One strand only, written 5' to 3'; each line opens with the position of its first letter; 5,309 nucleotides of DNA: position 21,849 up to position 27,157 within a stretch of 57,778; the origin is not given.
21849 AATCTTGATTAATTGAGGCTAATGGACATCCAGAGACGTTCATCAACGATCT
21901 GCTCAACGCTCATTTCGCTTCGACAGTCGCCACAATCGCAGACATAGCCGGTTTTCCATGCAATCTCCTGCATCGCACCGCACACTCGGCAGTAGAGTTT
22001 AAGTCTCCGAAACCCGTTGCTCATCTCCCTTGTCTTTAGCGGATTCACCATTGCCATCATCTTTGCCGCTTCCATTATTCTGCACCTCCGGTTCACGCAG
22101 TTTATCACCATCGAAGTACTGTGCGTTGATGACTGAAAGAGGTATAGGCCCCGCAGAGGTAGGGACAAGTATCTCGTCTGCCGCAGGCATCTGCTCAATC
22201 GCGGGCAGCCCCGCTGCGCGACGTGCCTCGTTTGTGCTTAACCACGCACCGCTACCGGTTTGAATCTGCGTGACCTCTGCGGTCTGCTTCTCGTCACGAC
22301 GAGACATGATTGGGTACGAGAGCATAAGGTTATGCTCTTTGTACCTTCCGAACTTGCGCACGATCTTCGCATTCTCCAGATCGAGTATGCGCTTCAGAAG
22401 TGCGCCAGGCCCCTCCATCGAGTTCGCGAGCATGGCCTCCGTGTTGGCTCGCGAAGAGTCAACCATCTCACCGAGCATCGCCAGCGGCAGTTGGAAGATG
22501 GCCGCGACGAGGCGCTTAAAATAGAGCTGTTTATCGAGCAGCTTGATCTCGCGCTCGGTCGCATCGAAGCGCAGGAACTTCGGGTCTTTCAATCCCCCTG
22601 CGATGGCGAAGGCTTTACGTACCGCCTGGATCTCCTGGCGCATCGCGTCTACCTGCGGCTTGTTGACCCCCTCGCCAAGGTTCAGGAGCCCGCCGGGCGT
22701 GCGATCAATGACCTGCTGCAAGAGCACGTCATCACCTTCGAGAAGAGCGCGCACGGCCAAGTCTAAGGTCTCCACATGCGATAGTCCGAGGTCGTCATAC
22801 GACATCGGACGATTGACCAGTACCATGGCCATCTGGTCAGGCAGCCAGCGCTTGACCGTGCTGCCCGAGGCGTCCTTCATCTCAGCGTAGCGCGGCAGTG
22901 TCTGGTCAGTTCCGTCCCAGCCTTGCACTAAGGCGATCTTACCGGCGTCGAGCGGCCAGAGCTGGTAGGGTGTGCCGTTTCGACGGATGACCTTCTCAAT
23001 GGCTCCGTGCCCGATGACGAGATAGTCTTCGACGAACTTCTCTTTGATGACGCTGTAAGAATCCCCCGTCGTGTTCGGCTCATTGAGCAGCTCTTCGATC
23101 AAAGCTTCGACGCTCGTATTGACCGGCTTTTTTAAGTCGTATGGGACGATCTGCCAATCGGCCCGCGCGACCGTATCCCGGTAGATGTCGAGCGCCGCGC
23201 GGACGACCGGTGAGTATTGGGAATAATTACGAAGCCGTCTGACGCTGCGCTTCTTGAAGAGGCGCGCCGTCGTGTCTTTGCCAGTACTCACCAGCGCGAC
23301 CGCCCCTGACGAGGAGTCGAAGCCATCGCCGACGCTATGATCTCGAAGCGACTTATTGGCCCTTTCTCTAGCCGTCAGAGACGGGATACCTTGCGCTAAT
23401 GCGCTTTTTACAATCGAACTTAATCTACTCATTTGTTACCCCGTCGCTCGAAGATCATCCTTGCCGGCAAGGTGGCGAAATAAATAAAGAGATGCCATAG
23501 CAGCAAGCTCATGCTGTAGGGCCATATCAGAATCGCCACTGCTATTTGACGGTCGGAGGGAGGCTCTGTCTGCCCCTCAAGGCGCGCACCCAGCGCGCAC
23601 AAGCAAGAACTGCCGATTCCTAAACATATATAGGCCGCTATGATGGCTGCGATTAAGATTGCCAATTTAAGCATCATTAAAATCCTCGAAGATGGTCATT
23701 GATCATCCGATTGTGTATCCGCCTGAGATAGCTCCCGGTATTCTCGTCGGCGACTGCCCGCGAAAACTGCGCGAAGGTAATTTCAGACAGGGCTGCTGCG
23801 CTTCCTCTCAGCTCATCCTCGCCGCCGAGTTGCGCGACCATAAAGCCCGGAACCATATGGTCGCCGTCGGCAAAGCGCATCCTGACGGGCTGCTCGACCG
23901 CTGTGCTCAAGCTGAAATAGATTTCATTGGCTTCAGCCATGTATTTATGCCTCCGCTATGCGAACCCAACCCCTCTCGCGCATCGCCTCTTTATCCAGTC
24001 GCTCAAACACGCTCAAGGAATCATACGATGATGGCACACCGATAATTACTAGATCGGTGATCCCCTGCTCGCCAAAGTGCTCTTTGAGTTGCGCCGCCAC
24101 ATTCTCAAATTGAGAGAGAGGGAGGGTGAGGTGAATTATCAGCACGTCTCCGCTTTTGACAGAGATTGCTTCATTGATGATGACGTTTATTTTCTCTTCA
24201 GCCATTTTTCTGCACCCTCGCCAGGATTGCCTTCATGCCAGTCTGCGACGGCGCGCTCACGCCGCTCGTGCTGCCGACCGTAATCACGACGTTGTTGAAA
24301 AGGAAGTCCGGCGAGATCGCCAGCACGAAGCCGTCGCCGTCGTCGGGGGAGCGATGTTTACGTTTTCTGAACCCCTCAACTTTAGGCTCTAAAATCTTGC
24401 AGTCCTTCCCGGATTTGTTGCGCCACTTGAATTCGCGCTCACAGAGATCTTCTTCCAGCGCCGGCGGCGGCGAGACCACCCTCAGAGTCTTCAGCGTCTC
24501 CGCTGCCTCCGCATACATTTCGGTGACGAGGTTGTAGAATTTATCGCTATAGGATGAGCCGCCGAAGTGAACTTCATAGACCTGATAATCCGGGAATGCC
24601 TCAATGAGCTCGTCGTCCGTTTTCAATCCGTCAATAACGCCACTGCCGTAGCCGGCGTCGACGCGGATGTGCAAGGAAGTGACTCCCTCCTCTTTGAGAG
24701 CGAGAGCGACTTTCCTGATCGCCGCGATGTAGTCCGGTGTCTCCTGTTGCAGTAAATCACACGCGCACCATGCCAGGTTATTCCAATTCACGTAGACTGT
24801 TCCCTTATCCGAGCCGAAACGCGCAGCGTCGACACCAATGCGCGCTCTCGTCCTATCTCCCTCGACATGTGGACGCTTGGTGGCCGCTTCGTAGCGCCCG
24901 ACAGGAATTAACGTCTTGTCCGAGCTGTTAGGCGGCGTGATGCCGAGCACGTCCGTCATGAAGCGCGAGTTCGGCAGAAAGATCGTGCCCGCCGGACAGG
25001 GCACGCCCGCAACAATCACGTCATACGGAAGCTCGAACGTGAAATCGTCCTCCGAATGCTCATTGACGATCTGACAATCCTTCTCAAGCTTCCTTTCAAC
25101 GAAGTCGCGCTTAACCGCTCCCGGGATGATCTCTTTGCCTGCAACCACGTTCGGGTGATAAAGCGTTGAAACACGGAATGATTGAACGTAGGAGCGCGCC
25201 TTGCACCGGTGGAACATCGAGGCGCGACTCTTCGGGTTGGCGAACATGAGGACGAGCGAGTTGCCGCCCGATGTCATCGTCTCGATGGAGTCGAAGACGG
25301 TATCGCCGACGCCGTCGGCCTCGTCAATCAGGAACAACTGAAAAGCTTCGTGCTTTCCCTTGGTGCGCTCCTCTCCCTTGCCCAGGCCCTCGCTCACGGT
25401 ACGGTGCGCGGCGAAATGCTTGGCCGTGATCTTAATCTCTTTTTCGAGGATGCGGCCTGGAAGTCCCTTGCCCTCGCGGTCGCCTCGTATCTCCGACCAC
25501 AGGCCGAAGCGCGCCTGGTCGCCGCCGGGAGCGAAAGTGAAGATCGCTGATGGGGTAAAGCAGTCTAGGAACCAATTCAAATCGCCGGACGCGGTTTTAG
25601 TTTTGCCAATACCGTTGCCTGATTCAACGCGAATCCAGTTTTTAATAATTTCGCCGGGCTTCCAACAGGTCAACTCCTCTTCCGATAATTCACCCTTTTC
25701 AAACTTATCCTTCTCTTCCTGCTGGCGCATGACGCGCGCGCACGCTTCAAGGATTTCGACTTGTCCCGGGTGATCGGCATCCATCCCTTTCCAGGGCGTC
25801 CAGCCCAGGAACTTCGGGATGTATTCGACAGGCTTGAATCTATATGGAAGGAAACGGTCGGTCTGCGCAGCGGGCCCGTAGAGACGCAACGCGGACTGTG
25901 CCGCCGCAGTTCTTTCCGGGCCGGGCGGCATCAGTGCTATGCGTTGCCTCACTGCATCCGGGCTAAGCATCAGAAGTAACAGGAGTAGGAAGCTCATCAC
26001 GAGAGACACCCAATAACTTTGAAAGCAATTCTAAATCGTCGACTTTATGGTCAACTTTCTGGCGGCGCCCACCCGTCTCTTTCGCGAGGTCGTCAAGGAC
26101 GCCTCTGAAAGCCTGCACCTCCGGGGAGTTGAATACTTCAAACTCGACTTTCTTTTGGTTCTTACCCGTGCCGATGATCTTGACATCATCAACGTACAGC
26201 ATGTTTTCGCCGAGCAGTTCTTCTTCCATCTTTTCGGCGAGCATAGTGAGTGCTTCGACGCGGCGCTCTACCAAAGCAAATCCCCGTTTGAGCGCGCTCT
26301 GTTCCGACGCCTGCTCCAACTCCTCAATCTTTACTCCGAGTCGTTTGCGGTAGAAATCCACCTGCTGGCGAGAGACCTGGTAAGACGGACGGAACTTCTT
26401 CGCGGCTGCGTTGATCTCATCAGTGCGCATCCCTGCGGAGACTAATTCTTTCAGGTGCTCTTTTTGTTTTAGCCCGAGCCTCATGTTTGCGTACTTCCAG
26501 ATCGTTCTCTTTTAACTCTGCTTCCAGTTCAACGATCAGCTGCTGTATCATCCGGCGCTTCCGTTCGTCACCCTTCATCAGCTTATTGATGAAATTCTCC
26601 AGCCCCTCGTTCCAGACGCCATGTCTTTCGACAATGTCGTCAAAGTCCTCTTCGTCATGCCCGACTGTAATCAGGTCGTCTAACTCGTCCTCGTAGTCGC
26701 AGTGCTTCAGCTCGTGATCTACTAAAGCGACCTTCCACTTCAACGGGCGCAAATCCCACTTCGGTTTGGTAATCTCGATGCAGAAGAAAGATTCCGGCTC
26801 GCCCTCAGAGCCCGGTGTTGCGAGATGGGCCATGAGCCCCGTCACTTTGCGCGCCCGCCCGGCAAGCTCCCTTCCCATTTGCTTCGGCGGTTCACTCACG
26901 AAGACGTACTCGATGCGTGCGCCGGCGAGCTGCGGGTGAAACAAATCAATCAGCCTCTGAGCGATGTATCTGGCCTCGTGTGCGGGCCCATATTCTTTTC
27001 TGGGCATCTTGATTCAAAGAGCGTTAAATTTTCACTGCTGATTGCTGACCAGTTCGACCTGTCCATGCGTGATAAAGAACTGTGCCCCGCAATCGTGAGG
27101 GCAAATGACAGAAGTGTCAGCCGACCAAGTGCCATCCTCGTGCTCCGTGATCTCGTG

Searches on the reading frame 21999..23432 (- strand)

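Call 7: search_protein_families(library=pfam, proteins=[window:21999-23432:-], max_evalue=0.001)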
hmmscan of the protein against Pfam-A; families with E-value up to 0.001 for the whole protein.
window:21999-23432:- (477 aa): 1 family
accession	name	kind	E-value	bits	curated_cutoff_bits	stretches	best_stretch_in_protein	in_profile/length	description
PF04860.17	Phage_portal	-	6.6e-20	72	39.1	1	75-406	1-319/321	Phage portal protein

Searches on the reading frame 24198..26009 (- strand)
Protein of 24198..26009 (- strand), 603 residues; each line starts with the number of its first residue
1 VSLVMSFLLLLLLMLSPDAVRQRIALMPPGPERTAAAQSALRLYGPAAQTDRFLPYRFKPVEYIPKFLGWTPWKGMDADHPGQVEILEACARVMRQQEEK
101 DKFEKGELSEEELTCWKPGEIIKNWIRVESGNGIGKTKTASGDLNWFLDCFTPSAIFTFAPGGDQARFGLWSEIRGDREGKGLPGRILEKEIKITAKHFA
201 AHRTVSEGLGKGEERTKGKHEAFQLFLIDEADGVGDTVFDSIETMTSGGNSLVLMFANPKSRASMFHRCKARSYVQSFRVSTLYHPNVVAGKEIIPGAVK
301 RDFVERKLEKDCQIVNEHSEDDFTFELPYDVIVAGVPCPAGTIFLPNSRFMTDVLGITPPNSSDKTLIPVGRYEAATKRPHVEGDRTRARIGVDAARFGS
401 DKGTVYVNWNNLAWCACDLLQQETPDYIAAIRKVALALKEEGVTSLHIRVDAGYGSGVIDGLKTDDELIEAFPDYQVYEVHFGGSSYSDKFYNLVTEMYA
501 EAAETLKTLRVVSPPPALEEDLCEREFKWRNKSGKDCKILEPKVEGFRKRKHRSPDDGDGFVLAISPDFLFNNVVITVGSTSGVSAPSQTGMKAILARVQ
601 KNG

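Call 7: search_protein_families(library=pfam, proteins=[window:24198-26009:-], max_evalue=0.001)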
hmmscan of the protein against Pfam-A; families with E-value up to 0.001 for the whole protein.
window:24198-26009:- (603 aa): 0 families

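Call 9: search_protein_families(library=phrogs, proteins=[window:24198-26009:-], max_evalue=0.001)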
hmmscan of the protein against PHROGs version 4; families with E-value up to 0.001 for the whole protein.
window:24198-26009:- (603 aa): 2 families
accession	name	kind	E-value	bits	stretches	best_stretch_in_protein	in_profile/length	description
phrog_2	-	head and packaging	1.5e-18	67.9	1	28-570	200-594/807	terminase large subunit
phrog_5902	-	unknown function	4.4e-07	30.5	1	127-270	53-203/359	-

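Call 44: find_related_loci(query=window:24198-26009:-, collection=viral_contigs, flank=10000)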
Query window:24198-26009:- (603 aa) in viral_contigs; peptide patterns used: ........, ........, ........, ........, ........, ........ (x = any residue, [..] = any of these).
4 stretches matched a pattern; 3 encode a relative of the query (tblastn E <= 1e-3); 3 distinct loci.
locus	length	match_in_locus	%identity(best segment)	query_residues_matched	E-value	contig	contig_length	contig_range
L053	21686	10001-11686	79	10-573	0e+0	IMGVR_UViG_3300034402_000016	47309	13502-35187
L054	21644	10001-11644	75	22-571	0e+0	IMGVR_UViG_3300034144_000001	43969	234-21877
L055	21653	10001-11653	47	24-571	1e-156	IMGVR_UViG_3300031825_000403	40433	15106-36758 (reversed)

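Call 82: search_dna_similar(query=window:24198-26009:-, collection=phages, mode=protein, max_rows=10)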
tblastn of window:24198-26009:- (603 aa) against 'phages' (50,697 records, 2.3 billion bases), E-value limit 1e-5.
Records with a match: 257; places in all: 257; records where one place covers at least 80% of the query: 1.
Best place of each record, by identity: <60% 257.
By first word of the organism name: Salinibacter 184; Streptomyces 18; Arthrobacter 16; Clostridium 8; Salmonella 5; Caudoviricetes 4; Bacillus 4; Curtobacterium 3; Enterococcus 3; Clostridioides 3; and 8 more.
By host as written in the record: Salinibacter ruber M8 184; Arthrobacter sp. ATCC 21022 15; Streptomyces griseus ATCC 10137 10; - 5; Streptomyces lividans JI 1326 4; Clostridium difficile strain CD105HE1 ribotype 076 4; Clostridium difficile 4; Streptomyces scabiei RL-34 3; and 21 more.
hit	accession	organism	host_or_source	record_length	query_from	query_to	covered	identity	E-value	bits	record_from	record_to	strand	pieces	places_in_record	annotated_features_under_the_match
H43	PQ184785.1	Arthrobacter phage Kovu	Arthrobacter globiformis B-2979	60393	18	565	91%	22.0%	7e-7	59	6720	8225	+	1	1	10: terminase large subunit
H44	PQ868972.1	Curtobacterium phage Yappy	Curtobacterium flaccumfaciens NRRL ...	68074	87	567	80%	24.7%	9e-12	74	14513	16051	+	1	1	53: terminase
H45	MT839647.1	Bacteriophage sp.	human fecal samples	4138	128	567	73%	26.5%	9e-15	84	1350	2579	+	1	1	record has no annotation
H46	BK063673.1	Caudoviricetes sp. vir525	Methanosarcinales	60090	130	569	73%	25.7%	3e-18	96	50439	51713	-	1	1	terminase large subunit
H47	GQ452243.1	Enterococcus phage phiEf11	Enterococcus faecalis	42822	126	569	74%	25.4%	1e-16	91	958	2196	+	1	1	putative phage terminase B protein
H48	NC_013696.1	Enterococcus phage phiEf11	Enterococcus faecalis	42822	126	569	74%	25.4%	1e-16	91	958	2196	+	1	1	DEAD/DEAH box helicase family protein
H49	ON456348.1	Streptomyces phage Marky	Streptomyces griseus ATCC 10137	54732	128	563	72%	25.3%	1e-13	81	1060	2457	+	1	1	6: terminase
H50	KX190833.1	Bacillus phage vB_BtS_BMBtp14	Bacillus thuringiensis BGSC 4AJ1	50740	126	567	73%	24.7%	3e-15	86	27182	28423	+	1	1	terminase B protein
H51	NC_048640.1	Bacillus phage vB_BtS_BMBtp14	Bacillus thuringiensis BGSC 4AJ1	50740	126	567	73%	24.7%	3e-15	86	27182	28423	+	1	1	DEAD/DEAH box helicase family protein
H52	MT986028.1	Arthrobacter phage Thunderclap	Arthrobacter sp. ATCC 21022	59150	128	566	73%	24.8%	9e-15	84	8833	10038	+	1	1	22: terminase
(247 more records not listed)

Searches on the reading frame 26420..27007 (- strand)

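Call 34: search_protein_families(library=pfam, proteins=[window:26420-27007:-], max_evalue=0.001)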
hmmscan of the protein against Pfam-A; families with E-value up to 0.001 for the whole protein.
window:26420-27007:- (195 aa): 1 family
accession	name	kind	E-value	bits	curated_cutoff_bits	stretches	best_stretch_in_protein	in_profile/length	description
PF18894.6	PhageMetallopep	-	2.5e-17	63.7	23.7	1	5-137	2-131/134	Putative phage metallopeptidase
